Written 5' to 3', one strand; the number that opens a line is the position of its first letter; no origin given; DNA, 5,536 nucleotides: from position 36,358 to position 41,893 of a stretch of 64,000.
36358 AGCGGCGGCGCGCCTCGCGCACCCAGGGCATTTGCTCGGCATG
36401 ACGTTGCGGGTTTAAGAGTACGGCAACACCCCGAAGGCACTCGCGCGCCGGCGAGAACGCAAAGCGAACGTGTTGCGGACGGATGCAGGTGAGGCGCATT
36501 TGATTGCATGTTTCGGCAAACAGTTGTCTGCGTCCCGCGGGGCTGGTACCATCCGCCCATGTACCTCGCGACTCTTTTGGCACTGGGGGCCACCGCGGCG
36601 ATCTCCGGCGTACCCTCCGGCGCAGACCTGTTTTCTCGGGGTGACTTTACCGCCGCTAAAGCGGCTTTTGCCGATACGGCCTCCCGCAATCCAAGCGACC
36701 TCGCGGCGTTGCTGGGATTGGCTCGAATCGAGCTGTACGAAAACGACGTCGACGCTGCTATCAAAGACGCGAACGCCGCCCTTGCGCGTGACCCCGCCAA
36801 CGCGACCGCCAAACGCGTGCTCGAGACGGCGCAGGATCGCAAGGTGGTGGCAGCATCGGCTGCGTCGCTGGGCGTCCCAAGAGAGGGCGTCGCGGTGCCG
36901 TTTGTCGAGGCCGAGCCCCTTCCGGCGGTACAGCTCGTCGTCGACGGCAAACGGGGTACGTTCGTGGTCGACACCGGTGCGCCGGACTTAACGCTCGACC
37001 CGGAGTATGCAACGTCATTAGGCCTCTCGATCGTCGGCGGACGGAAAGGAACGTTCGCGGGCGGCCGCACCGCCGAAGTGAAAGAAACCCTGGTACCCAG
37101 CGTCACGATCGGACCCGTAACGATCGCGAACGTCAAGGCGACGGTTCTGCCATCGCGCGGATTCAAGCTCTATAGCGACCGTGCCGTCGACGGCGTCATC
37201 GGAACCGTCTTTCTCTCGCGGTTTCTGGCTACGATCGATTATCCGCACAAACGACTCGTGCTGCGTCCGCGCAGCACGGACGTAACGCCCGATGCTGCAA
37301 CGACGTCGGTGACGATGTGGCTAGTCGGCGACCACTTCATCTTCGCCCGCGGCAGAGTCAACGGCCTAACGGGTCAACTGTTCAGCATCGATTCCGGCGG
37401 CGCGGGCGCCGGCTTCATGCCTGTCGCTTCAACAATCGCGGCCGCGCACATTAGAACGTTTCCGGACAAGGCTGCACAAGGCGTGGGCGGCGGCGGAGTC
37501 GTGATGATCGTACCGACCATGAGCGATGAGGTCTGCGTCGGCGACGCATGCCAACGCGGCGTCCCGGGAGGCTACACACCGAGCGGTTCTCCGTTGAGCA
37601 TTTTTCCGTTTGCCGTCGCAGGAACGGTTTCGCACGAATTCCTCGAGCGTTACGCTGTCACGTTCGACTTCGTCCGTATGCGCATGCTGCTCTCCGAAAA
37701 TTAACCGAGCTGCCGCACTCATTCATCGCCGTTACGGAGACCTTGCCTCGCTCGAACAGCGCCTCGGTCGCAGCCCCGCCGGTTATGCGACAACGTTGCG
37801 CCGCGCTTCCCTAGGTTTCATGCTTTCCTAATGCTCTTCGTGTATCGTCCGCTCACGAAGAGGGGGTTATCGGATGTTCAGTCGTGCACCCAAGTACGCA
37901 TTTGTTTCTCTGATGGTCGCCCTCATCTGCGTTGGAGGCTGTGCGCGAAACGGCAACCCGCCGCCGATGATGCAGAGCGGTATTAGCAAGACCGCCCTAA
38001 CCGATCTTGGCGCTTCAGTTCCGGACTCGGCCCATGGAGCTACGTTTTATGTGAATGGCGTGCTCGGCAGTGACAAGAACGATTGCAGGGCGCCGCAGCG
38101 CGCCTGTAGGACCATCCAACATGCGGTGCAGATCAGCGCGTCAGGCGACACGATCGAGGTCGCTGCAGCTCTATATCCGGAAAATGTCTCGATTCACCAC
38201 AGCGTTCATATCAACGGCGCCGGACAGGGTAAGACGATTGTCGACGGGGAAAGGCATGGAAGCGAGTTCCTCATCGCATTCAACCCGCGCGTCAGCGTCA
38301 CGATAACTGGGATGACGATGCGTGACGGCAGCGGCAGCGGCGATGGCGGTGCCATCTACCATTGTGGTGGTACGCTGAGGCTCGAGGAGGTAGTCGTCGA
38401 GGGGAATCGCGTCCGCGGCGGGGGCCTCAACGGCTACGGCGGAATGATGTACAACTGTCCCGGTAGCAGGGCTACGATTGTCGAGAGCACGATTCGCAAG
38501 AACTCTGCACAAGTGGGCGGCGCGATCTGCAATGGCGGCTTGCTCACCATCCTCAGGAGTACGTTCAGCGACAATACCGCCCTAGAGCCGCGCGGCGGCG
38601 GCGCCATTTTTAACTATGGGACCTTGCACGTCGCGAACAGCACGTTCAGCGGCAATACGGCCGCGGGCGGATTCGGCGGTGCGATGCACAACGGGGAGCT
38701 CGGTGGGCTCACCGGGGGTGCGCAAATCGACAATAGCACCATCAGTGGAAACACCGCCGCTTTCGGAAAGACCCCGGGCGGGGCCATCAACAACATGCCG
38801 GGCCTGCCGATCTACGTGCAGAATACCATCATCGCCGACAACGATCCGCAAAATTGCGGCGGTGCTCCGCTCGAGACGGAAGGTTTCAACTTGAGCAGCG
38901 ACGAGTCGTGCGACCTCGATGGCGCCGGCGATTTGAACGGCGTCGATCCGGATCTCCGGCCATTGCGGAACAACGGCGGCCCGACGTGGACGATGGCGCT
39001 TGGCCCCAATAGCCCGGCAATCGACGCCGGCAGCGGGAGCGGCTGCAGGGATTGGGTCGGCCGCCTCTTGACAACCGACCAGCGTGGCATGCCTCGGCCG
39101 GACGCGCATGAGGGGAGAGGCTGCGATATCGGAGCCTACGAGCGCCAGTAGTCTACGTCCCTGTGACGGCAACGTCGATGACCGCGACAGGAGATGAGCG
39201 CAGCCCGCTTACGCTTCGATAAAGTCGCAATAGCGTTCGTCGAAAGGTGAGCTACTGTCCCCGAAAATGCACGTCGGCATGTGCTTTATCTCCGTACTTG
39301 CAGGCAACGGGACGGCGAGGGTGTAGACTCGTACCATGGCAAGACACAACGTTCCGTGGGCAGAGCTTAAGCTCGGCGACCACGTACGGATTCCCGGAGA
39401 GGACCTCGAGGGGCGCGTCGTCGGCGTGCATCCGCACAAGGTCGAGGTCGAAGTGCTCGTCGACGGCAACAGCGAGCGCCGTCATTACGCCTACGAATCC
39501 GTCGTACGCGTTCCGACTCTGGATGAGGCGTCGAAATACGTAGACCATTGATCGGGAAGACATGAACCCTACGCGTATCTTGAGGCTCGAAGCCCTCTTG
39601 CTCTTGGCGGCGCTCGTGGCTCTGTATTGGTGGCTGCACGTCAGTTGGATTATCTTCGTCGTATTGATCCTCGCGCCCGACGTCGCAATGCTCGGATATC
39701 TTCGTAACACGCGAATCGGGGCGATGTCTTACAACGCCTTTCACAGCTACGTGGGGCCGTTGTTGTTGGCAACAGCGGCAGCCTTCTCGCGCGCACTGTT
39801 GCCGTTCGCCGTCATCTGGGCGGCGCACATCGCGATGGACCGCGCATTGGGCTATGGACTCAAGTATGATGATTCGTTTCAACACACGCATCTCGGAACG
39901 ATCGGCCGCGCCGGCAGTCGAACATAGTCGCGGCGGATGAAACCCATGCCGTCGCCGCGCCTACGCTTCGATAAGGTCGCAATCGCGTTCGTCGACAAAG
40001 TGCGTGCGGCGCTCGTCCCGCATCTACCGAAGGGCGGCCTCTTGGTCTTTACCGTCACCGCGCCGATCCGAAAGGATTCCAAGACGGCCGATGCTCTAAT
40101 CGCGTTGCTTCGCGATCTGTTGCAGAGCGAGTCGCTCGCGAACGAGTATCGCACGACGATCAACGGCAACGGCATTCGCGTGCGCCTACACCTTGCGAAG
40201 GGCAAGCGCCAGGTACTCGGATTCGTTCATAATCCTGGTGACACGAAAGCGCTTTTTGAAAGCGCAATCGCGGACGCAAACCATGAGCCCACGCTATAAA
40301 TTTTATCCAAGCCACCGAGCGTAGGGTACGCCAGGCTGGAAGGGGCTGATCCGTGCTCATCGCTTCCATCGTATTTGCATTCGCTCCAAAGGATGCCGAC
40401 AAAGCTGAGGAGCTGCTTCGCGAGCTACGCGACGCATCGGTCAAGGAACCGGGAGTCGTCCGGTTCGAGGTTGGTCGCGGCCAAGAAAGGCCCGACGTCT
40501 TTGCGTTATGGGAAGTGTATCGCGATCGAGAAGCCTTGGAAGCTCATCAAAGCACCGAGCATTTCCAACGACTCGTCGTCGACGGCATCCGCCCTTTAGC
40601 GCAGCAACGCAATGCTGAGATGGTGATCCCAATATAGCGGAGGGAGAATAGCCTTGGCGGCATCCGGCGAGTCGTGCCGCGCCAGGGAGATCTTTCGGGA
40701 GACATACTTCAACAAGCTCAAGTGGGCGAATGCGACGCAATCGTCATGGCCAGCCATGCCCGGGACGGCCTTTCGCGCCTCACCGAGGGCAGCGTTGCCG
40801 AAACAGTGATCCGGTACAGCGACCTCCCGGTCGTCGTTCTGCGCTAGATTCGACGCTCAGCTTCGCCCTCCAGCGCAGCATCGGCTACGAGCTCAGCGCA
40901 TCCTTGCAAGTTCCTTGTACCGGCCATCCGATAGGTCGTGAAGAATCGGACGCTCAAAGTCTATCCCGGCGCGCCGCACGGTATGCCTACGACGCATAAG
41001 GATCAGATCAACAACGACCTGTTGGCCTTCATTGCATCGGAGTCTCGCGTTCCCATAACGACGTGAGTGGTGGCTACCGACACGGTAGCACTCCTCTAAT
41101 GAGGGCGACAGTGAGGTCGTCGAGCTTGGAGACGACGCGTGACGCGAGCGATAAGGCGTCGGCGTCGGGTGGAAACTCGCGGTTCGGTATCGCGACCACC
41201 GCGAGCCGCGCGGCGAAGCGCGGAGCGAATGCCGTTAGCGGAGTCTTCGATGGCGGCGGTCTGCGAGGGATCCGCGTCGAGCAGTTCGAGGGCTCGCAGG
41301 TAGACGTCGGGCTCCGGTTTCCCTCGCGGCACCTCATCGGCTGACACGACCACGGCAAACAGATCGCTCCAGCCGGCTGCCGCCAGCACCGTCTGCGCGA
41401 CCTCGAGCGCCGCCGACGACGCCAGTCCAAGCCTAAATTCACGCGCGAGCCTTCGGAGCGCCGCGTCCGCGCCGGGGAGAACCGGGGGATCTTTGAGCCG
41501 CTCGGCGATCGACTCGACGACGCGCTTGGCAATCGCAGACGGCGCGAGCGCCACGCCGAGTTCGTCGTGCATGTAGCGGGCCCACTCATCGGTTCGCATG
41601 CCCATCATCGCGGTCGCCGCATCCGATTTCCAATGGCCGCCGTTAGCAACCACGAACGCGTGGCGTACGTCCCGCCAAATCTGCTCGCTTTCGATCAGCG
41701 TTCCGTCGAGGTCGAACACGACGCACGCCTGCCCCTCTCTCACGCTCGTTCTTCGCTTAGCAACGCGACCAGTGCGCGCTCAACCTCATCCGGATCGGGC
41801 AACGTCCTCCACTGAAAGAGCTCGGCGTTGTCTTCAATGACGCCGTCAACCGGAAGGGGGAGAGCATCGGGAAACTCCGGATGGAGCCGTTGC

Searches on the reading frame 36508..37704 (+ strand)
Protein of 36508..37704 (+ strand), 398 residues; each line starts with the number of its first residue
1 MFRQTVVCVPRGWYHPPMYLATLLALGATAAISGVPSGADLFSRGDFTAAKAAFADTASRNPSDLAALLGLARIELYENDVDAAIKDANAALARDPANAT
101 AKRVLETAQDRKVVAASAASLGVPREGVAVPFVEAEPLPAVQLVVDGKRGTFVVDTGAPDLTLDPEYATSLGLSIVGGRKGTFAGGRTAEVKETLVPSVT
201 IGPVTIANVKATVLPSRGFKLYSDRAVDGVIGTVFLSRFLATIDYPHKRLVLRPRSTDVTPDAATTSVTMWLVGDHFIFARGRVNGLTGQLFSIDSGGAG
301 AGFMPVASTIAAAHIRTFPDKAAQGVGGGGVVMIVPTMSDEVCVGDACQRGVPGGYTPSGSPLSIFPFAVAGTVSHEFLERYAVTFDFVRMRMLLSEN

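Call 31: search_protein_families(library=pfam, proteins=[window:36508-37704:+], max_evalue=0.001)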
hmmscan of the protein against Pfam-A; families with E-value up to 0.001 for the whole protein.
window:36508-37704:+ (398 aa): 5 families
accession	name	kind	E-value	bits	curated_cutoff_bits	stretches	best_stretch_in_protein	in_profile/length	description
PF13650.11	Asp_protease_2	-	4.3e-16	59.8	24.3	1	141-233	1-88/90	Aspartyl protease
PF13975.11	gag-asp_proteas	-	5.9e-13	49.7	28.2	1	142-238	2-92/92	gag-polyprotein putative aspartyl protease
PF13432.12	TPR_16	-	6.6e-07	30.1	32.7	1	40-99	6-65/65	Tetratricopeptide repeat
PF13428.12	TPR_14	-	8e-05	23.4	23.5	0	66-102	2-38/44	Tetratricopeptide repeat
PF14559.12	TPR_19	-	8.2e-05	23.3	25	1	41-104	1-64/68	Tetratricopeptide repeat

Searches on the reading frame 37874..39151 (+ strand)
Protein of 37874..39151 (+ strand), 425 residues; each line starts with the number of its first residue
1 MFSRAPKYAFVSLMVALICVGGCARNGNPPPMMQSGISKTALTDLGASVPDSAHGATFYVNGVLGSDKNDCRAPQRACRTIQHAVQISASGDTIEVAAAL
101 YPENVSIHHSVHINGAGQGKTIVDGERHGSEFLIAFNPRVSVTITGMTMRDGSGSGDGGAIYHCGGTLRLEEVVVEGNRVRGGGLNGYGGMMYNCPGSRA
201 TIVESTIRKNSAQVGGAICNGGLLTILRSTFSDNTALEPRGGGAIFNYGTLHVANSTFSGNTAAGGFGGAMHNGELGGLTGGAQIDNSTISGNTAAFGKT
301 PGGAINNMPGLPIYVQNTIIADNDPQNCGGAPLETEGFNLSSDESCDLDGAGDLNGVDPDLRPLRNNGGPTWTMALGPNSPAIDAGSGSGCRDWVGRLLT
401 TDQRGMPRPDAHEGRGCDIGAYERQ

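Call 31: search_protein_families(library=pfam, proteins=[window:37874-39151:+], max_evalue=0.001)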
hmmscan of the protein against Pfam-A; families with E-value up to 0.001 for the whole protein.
window:37874-39151:+ (425 aa): 1 family
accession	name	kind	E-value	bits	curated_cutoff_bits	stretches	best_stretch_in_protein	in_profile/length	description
PF02415.23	Chlam_PMP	-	2.5e-05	24.5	20.6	0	229-247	2-18/19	Chlamydia polymorphic membrane protein (Chlamydia_PMP) repeat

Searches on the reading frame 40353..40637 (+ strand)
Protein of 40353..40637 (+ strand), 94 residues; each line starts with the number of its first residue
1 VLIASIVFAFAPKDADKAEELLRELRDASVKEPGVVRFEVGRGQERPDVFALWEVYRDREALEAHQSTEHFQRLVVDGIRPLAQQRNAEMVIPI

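Call 31: search_protein_families(library=pfam, proteins=[window:40353-40637:+], max_evalue=0.001)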
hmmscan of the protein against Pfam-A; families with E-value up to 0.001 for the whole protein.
window:40353-40637:+ (94 aa): 1 family
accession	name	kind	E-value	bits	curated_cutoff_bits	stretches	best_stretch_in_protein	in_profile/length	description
PF03992.22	ABM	-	3.3e-16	59.6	23.1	1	1-74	1-75/78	Antibiotic biosynthesis monooxygenase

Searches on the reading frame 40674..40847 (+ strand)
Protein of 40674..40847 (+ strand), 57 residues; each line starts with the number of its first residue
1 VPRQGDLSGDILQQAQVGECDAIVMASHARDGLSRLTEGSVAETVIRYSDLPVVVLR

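Call 31: search_protein_families(library=pfam, proteins=[window:40674-40847:+], max_evalue=0.001)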
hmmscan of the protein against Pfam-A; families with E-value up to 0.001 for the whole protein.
window:40674-40847:+ (57 aa): 1 family
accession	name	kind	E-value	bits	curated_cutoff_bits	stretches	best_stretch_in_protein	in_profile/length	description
PF00582.32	Usp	-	7.2e-12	46.5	24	1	4-57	88-141/141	Universal stress protein family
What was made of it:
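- Checked: Only a C-terminal universal-stress-protein fragment is open at 40674-40847 (call 31).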

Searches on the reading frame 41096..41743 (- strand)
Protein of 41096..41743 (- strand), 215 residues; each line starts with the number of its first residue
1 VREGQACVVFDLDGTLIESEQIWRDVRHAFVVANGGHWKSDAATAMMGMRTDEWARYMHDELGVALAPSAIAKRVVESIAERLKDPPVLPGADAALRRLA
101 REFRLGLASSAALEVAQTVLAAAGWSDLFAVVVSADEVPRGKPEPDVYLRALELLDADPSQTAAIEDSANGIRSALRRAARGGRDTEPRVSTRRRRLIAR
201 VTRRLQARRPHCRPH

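Call 31: search_protein_families(library=pfam, proteins=[window:41096-41743:-], max_evalue=0.001)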
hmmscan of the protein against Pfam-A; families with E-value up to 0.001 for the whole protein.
window:41096-41743:- (215 aa): 4 families
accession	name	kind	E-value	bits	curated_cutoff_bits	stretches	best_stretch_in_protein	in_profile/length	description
PF00702.32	Hydrolase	-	1.5e-27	97.7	26.4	1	7-175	3-187/191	haloacid dehalogenase-like hydrolase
PF13419.12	HAD_2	-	4.5e-26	92.5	23.8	1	8-177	1-170/178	Haloacid dehalogenase-like hydrolase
PF12710.13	HAD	-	1.3e-06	29.4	27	1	8-165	1-178/189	haloacid dehalogenase-like hydrolase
PF03031.24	NIF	-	5.9e-05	23.2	21.8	0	7-171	2-120/160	NLI interacting factor-like phosphatase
